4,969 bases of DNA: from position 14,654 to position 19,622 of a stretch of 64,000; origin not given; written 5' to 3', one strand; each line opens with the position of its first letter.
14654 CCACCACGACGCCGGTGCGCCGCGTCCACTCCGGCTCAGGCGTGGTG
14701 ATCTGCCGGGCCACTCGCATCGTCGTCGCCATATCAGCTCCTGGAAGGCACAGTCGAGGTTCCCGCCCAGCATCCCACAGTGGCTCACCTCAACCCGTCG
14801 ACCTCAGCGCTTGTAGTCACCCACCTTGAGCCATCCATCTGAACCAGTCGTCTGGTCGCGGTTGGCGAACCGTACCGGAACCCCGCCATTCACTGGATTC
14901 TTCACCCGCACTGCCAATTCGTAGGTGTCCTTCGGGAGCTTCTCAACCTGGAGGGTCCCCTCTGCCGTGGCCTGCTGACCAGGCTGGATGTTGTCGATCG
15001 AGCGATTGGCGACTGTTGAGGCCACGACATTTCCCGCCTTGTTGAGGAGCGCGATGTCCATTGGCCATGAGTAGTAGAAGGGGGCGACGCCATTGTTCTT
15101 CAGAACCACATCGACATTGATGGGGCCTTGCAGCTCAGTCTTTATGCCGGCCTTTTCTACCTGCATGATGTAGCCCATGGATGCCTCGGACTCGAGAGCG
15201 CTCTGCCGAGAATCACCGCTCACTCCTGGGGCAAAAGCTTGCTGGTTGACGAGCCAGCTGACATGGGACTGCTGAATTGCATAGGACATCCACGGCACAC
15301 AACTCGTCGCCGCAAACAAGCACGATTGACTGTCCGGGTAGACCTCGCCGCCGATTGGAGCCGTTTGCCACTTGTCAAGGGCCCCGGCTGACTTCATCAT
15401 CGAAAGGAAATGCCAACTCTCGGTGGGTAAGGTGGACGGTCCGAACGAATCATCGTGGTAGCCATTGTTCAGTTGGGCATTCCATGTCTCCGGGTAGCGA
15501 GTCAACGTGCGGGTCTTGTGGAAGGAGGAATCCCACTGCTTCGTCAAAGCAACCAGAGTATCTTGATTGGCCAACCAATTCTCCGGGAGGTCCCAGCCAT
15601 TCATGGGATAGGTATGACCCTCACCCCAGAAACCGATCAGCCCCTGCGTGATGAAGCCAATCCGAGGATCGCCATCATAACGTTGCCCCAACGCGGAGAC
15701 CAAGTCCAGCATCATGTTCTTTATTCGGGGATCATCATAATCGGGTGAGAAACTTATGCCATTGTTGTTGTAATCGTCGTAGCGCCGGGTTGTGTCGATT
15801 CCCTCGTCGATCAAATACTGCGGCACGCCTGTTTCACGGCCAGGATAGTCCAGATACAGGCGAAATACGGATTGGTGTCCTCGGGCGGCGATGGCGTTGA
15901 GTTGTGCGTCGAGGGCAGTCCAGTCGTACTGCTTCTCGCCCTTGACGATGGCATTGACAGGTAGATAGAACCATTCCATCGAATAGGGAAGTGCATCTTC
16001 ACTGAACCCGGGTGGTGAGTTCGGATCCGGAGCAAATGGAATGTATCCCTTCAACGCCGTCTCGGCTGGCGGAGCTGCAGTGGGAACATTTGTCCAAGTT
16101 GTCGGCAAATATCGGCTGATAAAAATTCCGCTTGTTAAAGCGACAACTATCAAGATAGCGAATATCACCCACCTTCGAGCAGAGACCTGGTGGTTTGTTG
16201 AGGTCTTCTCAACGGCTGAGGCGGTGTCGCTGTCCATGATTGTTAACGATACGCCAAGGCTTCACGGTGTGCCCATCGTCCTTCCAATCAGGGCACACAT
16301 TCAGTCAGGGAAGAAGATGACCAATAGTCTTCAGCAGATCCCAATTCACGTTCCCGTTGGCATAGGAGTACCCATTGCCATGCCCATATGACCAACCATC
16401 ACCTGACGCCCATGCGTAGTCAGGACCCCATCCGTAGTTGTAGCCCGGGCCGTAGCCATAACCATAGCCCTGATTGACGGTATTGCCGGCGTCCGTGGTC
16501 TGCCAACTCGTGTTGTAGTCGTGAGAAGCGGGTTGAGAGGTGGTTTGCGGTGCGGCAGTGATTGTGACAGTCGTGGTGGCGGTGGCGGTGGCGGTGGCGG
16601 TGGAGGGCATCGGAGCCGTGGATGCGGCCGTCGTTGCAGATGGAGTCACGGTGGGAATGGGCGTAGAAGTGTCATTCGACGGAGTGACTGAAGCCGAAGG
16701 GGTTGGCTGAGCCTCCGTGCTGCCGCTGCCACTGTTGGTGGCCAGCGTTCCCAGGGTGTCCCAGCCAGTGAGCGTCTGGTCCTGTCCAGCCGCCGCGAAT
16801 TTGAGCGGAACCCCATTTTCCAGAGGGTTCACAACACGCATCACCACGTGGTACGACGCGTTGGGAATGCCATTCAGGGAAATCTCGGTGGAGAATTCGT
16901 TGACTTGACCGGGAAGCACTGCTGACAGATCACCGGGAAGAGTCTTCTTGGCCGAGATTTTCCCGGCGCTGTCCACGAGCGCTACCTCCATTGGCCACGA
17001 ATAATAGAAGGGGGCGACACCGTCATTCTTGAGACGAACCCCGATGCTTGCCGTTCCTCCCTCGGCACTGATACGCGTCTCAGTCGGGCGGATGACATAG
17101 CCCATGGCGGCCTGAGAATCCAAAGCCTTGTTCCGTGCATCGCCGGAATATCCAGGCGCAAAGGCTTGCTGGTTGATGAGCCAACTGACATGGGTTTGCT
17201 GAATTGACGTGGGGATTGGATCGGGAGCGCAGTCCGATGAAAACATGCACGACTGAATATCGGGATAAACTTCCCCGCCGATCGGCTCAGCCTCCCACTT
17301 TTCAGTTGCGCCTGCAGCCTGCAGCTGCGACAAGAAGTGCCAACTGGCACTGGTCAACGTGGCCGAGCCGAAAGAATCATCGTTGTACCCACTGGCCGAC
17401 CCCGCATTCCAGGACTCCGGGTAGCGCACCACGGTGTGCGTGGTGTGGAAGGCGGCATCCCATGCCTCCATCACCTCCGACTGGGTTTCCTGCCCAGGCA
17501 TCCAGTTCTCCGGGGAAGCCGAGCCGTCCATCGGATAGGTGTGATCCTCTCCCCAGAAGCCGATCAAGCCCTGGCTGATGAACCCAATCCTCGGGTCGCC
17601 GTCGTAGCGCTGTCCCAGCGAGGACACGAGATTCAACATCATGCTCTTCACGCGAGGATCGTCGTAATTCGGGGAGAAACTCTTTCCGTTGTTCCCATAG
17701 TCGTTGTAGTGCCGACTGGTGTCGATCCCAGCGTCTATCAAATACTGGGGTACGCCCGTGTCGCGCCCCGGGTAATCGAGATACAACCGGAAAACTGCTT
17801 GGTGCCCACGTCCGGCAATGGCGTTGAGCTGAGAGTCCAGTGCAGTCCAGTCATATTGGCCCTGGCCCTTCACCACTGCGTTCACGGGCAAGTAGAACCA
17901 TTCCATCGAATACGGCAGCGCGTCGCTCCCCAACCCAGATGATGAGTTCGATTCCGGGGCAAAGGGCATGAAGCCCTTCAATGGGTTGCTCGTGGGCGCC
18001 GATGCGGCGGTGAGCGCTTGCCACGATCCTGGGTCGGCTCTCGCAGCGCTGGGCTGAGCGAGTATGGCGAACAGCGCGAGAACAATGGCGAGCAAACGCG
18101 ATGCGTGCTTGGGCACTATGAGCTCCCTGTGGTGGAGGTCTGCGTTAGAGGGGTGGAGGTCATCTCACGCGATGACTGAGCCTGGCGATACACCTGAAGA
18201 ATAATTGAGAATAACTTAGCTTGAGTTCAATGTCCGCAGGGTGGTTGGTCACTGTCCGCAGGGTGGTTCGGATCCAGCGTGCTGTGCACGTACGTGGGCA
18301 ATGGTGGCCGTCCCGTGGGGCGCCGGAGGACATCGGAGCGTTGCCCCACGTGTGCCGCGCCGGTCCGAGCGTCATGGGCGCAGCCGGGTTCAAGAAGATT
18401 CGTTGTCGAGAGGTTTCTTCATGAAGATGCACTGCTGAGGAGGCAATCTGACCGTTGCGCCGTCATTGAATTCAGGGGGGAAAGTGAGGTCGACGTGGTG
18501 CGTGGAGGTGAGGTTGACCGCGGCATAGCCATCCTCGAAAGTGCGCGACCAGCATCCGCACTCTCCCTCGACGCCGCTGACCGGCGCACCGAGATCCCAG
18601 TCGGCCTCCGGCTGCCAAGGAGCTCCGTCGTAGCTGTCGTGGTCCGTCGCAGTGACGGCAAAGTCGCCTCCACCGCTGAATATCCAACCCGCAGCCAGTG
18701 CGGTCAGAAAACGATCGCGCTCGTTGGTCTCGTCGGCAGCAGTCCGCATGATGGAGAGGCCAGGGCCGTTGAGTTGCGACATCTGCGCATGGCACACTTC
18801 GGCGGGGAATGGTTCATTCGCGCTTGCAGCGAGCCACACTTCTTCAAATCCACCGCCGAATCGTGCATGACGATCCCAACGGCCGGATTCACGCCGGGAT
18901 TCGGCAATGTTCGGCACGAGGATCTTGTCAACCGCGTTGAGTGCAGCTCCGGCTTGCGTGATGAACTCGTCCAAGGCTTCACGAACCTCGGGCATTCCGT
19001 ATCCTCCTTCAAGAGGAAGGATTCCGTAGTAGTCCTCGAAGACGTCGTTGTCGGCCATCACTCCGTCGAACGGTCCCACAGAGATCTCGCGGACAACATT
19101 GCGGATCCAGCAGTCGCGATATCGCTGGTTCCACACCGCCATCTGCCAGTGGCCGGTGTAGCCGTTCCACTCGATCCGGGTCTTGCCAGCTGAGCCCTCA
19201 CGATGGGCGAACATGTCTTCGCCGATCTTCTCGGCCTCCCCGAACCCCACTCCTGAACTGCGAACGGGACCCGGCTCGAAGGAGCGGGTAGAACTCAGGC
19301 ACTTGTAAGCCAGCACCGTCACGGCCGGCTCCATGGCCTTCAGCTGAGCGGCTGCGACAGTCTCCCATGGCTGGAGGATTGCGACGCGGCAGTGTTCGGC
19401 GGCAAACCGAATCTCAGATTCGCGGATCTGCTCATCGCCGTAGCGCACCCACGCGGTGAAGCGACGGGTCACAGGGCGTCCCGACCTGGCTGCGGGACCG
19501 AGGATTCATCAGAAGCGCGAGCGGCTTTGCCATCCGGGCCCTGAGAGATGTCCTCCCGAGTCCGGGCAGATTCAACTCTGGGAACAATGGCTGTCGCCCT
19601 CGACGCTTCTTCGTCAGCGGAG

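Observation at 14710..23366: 73-bp direct repeats bracket an 8.5-kb lower-G+C island inserted into the 5' end of the nadB-like gene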

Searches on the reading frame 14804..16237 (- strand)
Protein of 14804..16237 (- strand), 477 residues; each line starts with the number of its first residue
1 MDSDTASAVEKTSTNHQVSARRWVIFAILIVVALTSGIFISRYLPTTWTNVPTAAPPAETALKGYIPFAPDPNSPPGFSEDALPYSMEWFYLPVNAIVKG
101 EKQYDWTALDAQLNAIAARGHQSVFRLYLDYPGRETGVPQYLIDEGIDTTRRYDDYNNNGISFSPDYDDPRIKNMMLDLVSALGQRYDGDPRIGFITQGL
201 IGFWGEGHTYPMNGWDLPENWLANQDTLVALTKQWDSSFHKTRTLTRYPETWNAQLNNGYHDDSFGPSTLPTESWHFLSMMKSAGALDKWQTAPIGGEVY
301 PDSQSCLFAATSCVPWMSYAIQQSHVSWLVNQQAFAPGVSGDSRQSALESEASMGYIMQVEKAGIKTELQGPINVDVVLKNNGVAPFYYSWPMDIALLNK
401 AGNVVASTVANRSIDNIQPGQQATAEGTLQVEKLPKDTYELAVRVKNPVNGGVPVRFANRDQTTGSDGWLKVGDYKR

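Call 8: search_protein_families(library=pfam, proteins=[window:14804-16237:-])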
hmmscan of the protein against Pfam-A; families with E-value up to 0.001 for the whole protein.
window:14804-16237:- (477 aa): 1 family
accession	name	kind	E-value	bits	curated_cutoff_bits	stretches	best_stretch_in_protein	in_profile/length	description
PF16116.10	DUF4832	-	2e-12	47.8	29.2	1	291-459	37-216/216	Domain of unknown function (DUF4832)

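Call 9: search_protein_families(library=ncbifam, proteins=[window:14804-16237:-])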
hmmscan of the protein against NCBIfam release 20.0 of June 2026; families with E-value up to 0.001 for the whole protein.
window:14804-16237:- (477 aa): 0 families

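Call 63: search_solved_structures(query=window:14804-16237:-, max_evalue=1)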
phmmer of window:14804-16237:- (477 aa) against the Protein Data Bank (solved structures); distinct sequences matched with E-value up to 1: 0.

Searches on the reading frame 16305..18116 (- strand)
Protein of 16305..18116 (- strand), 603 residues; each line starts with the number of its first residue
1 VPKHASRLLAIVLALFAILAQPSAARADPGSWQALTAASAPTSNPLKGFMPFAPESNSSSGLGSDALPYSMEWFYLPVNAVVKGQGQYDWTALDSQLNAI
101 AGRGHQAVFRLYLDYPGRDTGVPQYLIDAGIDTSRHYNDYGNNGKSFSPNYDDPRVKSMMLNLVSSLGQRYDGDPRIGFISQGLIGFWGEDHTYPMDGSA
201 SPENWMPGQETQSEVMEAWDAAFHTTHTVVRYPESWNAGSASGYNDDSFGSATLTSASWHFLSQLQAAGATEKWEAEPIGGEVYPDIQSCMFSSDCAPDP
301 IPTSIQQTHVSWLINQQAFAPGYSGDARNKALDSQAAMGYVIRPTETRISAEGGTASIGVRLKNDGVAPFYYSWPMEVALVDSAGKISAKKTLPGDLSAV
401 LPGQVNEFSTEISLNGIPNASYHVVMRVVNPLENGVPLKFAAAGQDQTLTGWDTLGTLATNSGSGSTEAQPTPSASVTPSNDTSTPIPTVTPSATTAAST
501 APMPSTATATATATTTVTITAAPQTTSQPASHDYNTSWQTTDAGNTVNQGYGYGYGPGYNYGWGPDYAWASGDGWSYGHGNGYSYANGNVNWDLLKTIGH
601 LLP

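Call 8: search_protein_families(library=pfam, proteins=[window:16305-18116:-])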
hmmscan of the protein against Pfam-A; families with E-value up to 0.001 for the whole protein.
window:16305-18116:- (603 aa): 1 family
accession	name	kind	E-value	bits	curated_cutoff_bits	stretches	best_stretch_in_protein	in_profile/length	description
PF16116.10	DUF4832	-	9.6e-11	42.3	29.2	1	273-431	35-200/216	Domain of unknown function (DUF4832)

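Call 9: search_protein_families(library=ncbifam, proteins=[window:16305-18116:-])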
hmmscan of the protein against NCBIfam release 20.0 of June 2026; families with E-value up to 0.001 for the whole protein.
window:16305-18116:- (603 aa): 0 families

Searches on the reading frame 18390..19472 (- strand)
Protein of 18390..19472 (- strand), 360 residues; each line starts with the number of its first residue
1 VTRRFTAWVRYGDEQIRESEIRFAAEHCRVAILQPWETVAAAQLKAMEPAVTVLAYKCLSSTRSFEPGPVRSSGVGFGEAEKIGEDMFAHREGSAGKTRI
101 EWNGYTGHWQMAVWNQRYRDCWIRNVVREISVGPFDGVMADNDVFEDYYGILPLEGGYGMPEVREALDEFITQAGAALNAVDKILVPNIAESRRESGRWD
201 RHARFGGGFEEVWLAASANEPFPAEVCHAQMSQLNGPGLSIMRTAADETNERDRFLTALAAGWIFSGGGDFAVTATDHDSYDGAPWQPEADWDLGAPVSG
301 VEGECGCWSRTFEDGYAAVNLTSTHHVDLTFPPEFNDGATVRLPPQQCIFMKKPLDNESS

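Call 8: search_protein_families(library=pfam, proteins=[window:18390-19472:-])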
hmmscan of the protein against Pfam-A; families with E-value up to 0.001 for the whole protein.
window:18390-19472:- (360 aa): 1 family
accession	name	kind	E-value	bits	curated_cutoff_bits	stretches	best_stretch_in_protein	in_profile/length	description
PF14885.12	GHL15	-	4.6e-40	138.7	27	1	45-315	1-270/271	Hypothetical glycosyl hydrolase family 15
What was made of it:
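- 18390..19472 (-): GHL15 putative glycoside hydrolase, 360 aa. It overlaps the pelF stop by 4 nt. Pfam PF14885, 138.7 bits (call 8).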

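Call 9: search_protein_families(library=ncbifam, proteins=[window:18390-19472:-])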
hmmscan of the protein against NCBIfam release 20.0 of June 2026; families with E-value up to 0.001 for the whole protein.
window:18390-19472:- (360 aa): 0 families

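Call 62: search_solved_structures(query=window:18390-19472:-, max_evalue=1)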
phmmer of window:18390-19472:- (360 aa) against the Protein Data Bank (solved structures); distinct sequences matched with E-value up to 1: 0.
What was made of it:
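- On Pel exopolysaccharide biosynthesis locus: It has no sequence match to any solved structure, PelA included (call 62).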
